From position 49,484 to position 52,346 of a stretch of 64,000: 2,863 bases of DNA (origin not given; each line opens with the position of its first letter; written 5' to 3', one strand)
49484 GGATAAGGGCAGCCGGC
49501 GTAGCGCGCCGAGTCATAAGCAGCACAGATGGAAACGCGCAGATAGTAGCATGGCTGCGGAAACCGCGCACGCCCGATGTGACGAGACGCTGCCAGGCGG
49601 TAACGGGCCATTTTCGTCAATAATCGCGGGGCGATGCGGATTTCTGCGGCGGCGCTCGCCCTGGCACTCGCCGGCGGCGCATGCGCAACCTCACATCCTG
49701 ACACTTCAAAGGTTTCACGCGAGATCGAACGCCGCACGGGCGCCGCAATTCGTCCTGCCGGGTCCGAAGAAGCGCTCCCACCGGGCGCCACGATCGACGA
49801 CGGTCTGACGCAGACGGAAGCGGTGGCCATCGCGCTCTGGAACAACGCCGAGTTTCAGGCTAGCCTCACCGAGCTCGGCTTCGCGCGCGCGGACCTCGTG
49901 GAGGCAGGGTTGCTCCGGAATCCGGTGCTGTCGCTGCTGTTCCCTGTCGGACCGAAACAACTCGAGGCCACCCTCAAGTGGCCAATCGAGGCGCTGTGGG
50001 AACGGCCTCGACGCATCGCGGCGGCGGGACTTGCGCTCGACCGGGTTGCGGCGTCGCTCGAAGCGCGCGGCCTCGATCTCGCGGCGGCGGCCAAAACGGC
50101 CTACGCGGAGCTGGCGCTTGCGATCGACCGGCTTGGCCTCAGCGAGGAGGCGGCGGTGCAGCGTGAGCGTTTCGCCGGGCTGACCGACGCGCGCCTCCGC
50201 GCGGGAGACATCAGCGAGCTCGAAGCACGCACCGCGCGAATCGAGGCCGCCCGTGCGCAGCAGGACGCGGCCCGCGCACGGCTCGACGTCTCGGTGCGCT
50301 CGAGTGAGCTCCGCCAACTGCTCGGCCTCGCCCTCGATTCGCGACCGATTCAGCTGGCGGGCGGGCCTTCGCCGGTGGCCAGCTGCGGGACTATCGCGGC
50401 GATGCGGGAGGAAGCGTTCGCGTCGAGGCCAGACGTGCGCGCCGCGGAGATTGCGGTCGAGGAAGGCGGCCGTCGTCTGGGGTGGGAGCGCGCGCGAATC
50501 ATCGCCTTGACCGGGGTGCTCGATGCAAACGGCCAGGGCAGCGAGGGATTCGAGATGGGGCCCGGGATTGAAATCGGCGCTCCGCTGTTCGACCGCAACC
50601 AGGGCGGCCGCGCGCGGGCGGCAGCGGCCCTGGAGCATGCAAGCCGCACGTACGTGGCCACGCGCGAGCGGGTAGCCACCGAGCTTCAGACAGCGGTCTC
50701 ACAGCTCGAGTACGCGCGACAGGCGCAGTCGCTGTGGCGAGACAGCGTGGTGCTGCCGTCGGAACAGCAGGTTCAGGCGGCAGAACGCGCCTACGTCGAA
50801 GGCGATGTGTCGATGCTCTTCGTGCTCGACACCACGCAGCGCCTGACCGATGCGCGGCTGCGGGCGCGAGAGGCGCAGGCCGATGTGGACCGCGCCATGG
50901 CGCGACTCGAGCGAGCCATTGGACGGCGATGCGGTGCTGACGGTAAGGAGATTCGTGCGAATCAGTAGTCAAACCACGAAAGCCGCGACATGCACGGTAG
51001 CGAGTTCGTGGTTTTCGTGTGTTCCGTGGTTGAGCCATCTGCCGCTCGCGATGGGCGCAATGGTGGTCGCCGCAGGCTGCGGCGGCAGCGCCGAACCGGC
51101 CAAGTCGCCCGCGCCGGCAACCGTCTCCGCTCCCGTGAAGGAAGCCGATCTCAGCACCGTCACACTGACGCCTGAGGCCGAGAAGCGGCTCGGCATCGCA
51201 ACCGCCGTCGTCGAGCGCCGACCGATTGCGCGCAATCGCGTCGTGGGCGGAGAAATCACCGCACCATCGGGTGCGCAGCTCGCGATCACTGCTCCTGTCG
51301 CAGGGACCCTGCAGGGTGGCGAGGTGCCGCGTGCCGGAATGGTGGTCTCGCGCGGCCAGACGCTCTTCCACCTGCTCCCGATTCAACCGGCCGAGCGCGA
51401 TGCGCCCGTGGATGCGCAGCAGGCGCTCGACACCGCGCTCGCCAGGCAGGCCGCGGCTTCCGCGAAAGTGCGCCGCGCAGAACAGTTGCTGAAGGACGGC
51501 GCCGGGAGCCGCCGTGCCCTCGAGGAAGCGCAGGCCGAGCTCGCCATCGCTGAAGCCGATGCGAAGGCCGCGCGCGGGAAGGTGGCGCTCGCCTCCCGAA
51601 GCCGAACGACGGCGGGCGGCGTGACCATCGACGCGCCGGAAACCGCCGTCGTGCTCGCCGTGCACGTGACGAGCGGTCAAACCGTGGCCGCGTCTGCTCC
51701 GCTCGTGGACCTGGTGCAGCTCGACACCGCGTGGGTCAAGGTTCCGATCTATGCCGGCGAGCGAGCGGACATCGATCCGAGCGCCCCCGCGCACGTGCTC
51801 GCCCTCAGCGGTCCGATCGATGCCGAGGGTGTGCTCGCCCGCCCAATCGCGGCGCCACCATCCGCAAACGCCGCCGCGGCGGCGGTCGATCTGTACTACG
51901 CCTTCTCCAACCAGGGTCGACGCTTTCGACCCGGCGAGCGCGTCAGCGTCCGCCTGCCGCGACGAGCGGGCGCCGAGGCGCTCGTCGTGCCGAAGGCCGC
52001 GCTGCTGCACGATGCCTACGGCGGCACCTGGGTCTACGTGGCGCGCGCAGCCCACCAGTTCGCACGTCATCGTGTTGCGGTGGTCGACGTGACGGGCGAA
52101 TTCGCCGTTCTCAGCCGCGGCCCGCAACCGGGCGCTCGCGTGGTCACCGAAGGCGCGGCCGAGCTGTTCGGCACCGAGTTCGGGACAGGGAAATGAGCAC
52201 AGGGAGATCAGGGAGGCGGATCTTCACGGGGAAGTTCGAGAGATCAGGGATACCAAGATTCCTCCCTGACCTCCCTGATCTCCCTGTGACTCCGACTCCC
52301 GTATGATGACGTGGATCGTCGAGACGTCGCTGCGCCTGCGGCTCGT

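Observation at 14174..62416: Family-level pattern: intergenic spacers filled stop-to-start by word-repeat hairpins with 7-nt periodicity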

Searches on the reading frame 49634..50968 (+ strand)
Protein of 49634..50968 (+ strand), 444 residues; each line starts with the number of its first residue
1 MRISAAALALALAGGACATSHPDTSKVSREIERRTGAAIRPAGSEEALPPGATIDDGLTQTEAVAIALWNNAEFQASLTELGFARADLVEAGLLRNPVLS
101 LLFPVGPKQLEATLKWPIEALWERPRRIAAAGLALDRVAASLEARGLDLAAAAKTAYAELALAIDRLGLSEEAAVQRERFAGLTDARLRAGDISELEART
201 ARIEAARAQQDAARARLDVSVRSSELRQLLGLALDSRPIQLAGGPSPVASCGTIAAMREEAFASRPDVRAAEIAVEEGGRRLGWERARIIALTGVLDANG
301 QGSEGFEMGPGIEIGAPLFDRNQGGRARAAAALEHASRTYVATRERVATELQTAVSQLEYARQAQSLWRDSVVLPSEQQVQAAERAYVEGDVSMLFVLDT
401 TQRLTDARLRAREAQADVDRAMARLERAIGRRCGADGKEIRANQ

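Call 68: search_protein_families(library=pfam, proteins=[window:49634-50968:+], max_evalue=0.001)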
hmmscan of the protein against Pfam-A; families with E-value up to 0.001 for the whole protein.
window:49634-50968:+ (444 aa): 1 family
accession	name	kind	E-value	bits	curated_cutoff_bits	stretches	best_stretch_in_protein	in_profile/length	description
PF02321.23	OEP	-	1.1e-28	100.8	22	2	257-430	4-187/187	Outer membrane efflux protein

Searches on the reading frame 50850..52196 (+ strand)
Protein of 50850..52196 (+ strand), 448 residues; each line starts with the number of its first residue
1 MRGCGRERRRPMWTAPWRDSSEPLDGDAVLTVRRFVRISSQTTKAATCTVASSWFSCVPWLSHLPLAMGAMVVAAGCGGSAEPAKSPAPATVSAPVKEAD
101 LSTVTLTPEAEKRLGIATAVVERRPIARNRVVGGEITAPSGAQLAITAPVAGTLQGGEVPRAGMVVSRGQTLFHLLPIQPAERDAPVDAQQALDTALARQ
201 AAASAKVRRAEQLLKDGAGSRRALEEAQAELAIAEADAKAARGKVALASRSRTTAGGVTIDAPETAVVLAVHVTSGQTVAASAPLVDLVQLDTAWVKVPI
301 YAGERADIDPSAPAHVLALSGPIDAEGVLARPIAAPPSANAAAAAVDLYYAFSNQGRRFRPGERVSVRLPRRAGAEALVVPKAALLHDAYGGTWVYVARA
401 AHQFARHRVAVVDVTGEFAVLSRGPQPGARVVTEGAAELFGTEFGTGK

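Call 68: search_protein_families(library=pfam, proteins=[window:50850-52196:+], max_evalue=0.001)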
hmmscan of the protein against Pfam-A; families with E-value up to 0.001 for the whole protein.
window:50850-52196:+ (448 aa): 2 families
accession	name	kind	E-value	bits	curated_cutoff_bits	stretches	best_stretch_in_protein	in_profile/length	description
PF16576.10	HlyD_D23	-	8.9e-12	45.2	30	1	134-362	10-211/214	Barrel-sandwich domain of CusB or HlyD membrane-fusion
PF13437.12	HlyD_3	-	2.1e-09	38.5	22.2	1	259-336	1-82/106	HlyD family secretion protein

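Call 96: find_homologous_proteins(query=window:51060-52196:+, max_evalue=1e-30)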
Query window:51060-52196:+ (378 aa): 2159 proteins with E <= 1e-30 among 8000 candidates; the best 120 are listed.
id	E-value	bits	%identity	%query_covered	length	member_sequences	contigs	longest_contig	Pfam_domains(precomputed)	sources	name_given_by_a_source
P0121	2.0e-228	776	100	100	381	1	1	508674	PF25919.1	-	-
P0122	2.0e-196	670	86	99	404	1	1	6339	PF25919.1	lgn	-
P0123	5.4e-195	666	85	100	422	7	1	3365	PF25919.1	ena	-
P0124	1.5e-192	658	85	99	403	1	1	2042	PF25919.1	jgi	-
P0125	7.0e-187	639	81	100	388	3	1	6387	PF25919.1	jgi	jgi:cobalt-zinc-cadmium efflux system membrane fusion protein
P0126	4.3e-172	590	75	100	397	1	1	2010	PF25919.1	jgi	jgi:cobalt-zinc-cadmium efflux system membrane fusion protein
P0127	1.4e-149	516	68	100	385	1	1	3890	PF25919.1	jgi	jgi:RND family efflux transporter MFP subunit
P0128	2.6e-147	509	69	99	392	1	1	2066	PF25919.1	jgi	jgi:RND family efflux transporter MFP subunit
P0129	9.8e-147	507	84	78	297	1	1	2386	-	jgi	jgi:RND family efflux transporter MFP subunit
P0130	1.5e-145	503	69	95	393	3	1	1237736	PF25919.1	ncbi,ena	-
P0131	6.5e-145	501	67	99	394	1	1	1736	PF25919.1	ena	-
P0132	2.5e-144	499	68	99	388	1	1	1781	PF25919.1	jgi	jgi:RND family efflux transporter MFP subunit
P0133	3.1e-144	499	67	99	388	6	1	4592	PF25919.1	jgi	jgi:membrane fusion protein, heavy metal efflux system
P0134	3.4e-144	499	67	99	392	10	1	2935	PF25919.1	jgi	jgi:membrane fusion protein, heavy metal efflux system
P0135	1.1e-142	494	67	100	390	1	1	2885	PF25919.1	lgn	-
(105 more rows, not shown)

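Call 97: find_encoding_contigs(protein=P0122, flank=1500, max_places=2)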
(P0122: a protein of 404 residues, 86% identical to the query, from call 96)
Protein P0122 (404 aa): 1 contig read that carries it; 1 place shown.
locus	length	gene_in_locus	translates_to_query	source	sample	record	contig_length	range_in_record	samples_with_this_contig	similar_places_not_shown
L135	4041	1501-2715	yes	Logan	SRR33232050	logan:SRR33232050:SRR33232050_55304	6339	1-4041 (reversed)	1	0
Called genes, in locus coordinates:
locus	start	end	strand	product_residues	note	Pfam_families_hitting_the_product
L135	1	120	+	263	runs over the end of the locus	PF01569:PAP2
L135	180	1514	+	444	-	PF02321:OEP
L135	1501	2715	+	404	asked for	PF25919:BSH_CusB (faint)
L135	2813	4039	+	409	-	?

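Call 98: find_encoding_contigs(protein=P0123, flank=1500, max_places=2)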
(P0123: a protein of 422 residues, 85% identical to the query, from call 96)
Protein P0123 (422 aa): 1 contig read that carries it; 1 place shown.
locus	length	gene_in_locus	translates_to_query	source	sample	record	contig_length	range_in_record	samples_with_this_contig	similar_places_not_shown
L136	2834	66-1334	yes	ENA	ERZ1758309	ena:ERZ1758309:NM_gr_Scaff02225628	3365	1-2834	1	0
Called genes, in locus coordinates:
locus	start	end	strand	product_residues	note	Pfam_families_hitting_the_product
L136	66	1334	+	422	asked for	PF25919:BSH_CusB (faint)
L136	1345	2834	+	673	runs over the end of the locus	?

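Call 99: find_encoding_contigs(protein=P0125, flank=1500, max_places=2)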
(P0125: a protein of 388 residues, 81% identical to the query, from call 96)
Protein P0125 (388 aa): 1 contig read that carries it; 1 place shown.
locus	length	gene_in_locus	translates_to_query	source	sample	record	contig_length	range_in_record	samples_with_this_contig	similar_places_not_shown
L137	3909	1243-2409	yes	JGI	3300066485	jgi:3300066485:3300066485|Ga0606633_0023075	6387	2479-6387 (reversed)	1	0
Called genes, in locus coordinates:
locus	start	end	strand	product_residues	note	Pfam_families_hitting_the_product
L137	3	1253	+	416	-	?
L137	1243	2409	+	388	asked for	PF25919:BSH_CusB (faint)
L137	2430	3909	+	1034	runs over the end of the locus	PF00873:ACR_tran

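Call 100: find_encoding_contigs(protein=P0127, flank=1500, max_places=2)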
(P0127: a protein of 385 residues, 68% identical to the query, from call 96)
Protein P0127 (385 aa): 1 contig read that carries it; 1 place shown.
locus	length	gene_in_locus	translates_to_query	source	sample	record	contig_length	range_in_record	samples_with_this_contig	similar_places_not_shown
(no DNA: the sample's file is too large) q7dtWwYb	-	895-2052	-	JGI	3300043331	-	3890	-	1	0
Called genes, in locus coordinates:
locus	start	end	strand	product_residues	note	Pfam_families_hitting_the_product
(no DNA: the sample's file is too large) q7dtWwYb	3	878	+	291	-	?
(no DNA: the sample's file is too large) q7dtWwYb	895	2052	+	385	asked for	PF25919:BSH_CusB (weak)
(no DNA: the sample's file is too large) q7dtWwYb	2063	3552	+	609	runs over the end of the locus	?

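Call 101: find_encoding_contigs(protein=P0130, flank=1500, max_places=2)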
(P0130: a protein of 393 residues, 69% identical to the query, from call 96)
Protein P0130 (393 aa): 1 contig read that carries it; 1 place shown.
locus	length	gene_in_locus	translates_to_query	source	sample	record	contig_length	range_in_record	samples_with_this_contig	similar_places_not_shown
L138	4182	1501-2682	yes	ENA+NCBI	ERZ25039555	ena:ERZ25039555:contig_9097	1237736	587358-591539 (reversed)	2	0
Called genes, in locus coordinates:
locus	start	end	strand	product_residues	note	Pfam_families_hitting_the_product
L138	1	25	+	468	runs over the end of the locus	PF00672:HAMP, PF00512:HisKA, PF13581:HATPase_c_2 (weak), PF02518:HATPase_c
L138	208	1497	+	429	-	PF02321:OEP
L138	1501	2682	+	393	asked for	PF25919:BSH_CusB (faint)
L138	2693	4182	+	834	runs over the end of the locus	PF00873:ACR_tran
